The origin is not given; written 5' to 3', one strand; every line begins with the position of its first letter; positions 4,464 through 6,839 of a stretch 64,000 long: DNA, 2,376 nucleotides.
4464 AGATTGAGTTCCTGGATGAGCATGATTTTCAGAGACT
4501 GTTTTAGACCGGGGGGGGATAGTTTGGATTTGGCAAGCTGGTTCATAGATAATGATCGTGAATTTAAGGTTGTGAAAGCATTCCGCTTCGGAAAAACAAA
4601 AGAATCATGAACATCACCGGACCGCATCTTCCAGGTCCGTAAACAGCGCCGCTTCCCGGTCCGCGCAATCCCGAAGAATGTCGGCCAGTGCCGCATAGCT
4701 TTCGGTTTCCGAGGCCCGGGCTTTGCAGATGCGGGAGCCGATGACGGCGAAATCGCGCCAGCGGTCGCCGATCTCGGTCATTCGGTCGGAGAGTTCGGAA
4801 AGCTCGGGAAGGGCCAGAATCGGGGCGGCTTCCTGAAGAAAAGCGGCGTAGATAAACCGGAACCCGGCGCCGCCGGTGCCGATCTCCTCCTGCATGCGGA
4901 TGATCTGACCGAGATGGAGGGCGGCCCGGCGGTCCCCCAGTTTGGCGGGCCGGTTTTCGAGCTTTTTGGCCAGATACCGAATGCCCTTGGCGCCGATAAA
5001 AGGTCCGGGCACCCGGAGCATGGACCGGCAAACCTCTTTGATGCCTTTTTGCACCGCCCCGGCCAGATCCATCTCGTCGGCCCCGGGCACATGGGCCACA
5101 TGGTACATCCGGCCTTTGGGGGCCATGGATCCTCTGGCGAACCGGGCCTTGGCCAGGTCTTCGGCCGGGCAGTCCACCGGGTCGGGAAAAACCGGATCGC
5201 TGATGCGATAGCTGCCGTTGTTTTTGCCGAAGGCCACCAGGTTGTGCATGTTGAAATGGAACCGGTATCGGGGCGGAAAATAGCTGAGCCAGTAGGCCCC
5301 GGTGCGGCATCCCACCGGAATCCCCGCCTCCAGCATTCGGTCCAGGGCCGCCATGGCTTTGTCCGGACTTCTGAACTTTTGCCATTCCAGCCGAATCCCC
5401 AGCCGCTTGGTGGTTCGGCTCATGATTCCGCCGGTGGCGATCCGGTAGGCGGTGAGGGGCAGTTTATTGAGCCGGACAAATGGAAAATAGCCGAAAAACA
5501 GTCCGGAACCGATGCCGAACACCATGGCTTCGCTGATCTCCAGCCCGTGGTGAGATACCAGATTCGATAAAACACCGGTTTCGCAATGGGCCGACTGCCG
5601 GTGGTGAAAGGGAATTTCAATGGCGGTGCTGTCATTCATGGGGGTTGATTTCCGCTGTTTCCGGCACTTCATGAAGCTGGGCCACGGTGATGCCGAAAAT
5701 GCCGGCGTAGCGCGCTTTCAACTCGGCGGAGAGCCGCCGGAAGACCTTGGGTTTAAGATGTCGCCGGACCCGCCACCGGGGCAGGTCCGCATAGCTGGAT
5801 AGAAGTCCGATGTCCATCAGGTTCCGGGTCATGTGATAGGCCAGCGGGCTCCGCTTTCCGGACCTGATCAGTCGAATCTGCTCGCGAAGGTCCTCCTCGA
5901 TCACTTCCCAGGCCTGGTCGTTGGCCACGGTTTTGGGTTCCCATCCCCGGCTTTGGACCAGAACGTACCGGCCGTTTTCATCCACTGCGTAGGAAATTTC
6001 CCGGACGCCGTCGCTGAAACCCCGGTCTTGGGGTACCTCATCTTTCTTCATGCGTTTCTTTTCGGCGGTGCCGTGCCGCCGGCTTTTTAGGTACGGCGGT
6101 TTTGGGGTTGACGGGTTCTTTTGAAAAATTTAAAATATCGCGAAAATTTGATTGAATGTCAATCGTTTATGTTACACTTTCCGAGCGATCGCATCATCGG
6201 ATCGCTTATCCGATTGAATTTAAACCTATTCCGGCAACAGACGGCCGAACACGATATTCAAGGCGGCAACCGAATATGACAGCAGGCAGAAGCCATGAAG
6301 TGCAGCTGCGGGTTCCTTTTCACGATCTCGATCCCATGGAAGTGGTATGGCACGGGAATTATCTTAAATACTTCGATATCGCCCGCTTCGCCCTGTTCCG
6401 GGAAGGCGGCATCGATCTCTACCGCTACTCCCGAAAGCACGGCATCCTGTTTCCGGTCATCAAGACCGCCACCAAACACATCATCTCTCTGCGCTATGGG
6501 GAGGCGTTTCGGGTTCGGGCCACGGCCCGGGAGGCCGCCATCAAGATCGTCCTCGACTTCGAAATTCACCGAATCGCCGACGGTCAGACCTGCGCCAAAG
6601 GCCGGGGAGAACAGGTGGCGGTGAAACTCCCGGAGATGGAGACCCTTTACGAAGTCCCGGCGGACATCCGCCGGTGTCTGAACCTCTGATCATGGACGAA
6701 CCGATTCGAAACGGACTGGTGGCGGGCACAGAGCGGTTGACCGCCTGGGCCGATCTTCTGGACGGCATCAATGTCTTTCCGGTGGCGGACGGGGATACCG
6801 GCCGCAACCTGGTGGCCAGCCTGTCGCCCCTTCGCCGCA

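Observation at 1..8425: Dedicated type-II FAS/PKS-like cluster with radical SAM enzyme, KAS III, KS + Cys-less partner, ACP, BtrH-like transferase, thioesterase and DAK2-DegV fusion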

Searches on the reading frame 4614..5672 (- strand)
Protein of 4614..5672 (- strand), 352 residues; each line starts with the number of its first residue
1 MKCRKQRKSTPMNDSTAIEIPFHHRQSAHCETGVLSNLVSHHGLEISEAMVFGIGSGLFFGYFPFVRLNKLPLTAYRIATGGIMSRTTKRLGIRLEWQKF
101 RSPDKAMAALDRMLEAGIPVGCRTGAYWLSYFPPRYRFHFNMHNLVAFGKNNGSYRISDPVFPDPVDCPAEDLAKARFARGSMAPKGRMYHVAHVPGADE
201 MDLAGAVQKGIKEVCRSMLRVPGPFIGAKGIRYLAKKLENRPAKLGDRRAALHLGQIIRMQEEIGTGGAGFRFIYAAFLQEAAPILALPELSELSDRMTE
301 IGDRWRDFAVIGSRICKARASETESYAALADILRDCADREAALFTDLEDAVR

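Call 3: search_protein_families(library=pfam, proteins=[window:4614-5672:-], max_evalue=0.01)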
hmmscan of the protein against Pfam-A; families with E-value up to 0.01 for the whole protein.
window:4614-5672:- (352 aa): 2 families
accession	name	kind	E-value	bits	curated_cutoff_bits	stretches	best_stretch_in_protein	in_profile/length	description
PF16169.10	DUF4872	-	1.3e-55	188.2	28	1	171-347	1-173/173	Domain of unknown function (DUF4872)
PF14399.12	BtrH_N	-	8.7e-49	165.6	29.7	1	29-160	1-134/134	Butirosin biosynthesis protein H, N-terminal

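Call 4: search_protein_families(library=ncbifam, proteins=[window:4614-5672:-], max_evalue=0.01)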
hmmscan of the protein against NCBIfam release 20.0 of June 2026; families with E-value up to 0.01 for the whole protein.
window:4614-5672:- (352 aa): 1 family
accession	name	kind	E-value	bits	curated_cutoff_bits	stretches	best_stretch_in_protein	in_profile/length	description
NF053550.1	DarH_acyl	equivalog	1.8e-138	461.2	300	1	22-347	2-324/325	BtrH-related acyltransferase DarH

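Call 40: search_solved_structures(query=window:4614-5672:-, max_evalue=1, show_alignments=1)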
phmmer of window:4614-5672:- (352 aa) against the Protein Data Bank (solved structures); distinct sequences matched with E-value up to 1: 3.
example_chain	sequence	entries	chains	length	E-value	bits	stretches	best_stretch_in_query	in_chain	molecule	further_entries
4nh0_A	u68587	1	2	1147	0.59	12.4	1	223-311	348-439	Cell divisionFtsK/SpoIIIE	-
1aep_A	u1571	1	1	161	0.72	12.1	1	280-350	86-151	APOLIPOPHORIN III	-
1ls4_A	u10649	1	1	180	0.9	11.8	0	280-350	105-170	Apolipophorin-III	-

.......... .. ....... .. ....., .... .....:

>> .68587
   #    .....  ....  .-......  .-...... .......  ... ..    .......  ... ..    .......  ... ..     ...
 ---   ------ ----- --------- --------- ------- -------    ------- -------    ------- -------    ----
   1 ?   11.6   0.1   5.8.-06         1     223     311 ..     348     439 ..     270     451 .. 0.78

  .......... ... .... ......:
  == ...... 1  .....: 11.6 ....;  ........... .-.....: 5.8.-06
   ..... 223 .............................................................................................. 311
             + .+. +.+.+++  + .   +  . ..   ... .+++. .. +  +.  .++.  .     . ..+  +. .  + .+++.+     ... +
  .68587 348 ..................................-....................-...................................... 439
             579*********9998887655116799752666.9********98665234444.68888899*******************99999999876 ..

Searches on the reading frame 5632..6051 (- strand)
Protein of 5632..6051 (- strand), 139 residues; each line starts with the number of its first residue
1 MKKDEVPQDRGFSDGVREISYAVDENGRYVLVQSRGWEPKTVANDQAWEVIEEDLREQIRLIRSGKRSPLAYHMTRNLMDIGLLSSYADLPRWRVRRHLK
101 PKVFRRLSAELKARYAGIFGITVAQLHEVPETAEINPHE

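Call 3: search_protein_families(library=pfam, proteins=[window:5632-6051:-], max_evalue=0.01)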
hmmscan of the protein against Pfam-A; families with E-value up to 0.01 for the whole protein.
window:5632-6051:- (139 aa): 0 families

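Call 4: search_protein_families(library=ncbifam, proteins=[window:5632-6051:-], max_evalue=0.01)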
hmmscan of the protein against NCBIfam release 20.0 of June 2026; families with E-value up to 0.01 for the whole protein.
window:5632-6051:- (139 aa): 2 families
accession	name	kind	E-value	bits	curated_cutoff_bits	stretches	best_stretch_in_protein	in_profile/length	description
NF053536.1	DarG_fam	subfamily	8.8e-44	148.8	70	1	1-129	1-130/131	DarG family dialkylresorcinol biosynthesis protein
NF053545.1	flexirubin_DarG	equivalog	4e-42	143.4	170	1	1-126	1-128/129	flexirubin biosynthesis protein DarG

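Call 62: search_solved_structures(query=A2, max_evalue=10)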
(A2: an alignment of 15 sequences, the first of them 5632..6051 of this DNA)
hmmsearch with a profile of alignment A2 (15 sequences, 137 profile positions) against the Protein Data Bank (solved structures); distinct sequences matched with E-value up to 10: 4.
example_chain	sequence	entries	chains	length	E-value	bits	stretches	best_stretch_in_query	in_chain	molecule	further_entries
8prs_A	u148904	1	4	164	0.04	17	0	6-32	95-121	nvBagel4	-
8pra_A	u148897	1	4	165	0.35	13.9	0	6-32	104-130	Cell surface protein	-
8pro_A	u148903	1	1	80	1.7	11.7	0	6-32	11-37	Cell surface protein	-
8prd_A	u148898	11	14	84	2.1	11.4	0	6-32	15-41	Cell surface protein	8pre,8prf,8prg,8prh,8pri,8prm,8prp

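Call 63: search_protein_families(library=pfam, alignment_id=A2, max_evalue=1)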
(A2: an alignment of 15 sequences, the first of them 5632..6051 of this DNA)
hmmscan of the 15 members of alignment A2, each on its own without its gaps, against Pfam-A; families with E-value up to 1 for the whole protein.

A. member 1, window:5632-6051:- (139 aa): 0 families

B. families by the number of members that match (of 15 scanned): 6 families
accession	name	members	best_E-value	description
PF13443.12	HTH_26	4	1.2e-05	Cro/C1-type HTH DNA-binding domain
PF21126.3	KATNA1_MIT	1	0.013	Katanin p60 subunit A1, MIT domain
PF12625.12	Arabinose_bd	1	0.027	Arabinose-binding domain of AraC transcription regulator, N-term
PF00456.26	Transketolase_N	1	0.04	Transketolase, thiamine diphosphate binding domain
PF12026.14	CAS_C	1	0.11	Crk-Associated Substrate C-terminal domain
PF04814.19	HNF-1_N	1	0.21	Hepatocyte nuclear factor 1 (HNF-1), N terminus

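Call 75: predict_structure(protein=window:5632-6051:-)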
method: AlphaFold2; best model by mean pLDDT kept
length: 139 residues; sequences in the alignment: 1
mean_pLDDT: 43.1   pTM: 0.30
mean pLDDT of the five models: 43.1, 41.2, 40.7, 40.3, 40.2
residues with pLDDT >= 90: 0; 70-90: 0; 50-70: 27; < 50: 112
segments of 3 or more residues with pLDDT < 50: 1-47, 67-99, 106-108, 114-139
pLDDT, mean of each block of 10 residues (from residue 1): 38 38 42 41 48 58 51 42 41 41 49 44 38 30
secondary structure, 60 per line:
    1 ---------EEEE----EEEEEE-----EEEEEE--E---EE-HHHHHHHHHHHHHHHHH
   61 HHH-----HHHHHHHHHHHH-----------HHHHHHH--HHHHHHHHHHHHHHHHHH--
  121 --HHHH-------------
elements in order: E10-13 E18-23 E29-34 H44-63 H69-80 H92-98 H101-118 H123-126

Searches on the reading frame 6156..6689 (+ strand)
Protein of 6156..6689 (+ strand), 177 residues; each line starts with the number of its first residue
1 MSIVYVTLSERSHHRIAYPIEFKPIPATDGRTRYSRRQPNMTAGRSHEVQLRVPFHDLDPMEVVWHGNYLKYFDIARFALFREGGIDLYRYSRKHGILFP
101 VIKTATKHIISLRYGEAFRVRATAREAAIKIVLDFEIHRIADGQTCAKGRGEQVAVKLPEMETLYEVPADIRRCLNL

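Call 3: search_protein_families(library=pfam, proteins=[window:6156-6689:+], max_evalue=0.01)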
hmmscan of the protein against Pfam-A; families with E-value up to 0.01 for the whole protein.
window:6156-6689:+ (177 aa): 2 families
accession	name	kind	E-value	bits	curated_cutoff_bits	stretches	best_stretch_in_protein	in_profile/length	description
PF13279.12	4HBT_2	-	1.5e-10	42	25.5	1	53-171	1-118/122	Thioesterase-like superfamily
PF03061.28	4HBT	-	1.3e-05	25.9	20.6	1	62-125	2-57/79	Thioesterase superfamily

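Call 4: search_protein_families(library=ncbifam, proteins=[window:6156-6689:+], max_evalue=0.01)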
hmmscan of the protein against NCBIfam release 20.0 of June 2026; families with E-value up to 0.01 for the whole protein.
window:6156-6689:+ (177 aa): 4 families
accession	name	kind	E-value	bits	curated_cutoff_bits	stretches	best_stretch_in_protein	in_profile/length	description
TIGR00051.1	TIGR00051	subfamily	4.8e-14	52.7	68.7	1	51-145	2-96/117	YbgC/FadM family acyl-CoA thioesterase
TIGR02799.1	thio_ybgC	equivalog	3.8e-11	43.4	141.35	1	47-161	1-114/126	tol-pal system-associated acyl-CoA thioesterase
NF047424.1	MenI_Staph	exception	2.4e-10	40.5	225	1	52-158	9-114/148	1,4-dihydroxy-2-naphthoyl-CoA hydrolase MenI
NF008065.0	PRK10800.1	equivalog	0.0005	20.2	185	1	50-123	9-81/134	tol-pal system-associated acyl-CoA thioesterase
